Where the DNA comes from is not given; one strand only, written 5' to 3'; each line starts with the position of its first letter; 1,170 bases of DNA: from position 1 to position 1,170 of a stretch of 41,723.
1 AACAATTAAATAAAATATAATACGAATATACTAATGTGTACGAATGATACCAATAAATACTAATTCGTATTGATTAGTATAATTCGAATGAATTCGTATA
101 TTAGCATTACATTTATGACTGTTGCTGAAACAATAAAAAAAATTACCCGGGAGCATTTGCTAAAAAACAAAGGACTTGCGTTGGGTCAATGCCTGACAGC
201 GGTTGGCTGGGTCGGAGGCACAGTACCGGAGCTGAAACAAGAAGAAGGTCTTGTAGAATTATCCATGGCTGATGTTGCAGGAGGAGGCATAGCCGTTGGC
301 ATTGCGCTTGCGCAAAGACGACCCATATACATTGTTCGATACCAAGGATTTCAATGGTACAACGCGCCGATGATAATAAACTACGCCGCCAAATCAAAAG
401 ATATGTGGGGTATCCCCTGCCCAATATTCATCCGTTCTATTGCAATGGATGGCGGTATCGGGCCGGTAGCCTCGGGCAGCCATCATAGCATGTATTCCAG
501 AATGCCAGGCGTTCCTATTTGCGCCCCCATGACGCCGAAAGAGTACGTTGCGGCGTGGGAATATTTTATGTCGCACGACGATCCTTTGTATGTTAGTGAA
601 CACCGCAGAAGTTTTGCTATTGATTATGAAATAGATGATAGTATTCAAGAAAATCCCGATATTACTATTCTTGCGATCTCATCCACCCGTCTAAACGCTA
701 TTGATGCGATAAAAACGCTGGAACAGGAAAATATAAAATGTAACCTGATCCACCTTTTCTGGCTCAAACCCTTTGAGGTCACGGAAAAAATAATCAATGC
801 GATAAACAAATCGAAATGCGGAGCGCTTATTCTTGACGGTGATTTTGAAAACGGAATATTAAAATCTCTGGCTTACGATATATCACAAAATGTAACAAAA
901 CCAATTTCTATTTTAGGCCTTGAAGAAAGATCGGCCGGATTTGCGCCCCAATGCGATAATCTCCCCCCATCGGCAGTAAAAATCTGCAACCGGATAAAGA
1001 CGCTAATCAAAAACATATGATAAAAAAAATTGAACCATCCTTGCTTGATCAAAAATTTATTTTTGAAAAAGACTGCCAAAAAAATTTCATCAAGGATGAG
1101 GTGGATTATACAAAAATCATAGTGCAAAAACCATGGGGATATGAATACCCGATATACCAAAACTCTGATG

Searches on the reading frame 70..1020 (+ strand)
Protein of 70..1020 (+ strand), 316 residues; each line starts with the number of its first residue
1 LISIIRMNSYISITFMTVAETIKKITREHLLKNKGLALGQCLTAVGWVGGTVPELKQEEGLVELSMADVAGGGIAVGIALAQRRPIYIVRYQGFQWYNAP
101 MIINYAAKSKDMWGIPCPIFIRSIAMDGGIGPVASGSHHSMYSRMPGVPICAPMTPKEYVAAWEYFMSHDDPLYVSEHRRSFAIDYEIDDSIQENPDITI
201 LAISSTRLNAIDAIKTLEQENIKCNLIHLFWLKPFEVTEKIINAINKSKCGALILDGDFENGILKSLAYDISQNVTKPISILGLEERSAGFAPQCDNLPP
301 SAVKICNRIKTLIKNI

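Call 5: search_protein_families(library=pfam, proteins=[window:70-1020:+])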
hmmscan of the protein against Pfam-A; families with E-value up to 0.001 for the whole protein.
window:70-1020:+ (316 aa): 2 families
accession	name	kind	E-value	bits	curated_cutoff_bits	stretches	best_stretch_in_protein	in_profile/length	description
PF02779.29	Transket_pyr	-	2.4e-12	47.3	27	1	63-181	52-171/174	Transketolase, pyrimidine binding domain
PF02780.25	Transketolase_C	-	1.3e-08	35.2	25.9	1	193-277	7-94/124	Transketolase, C-terminal domain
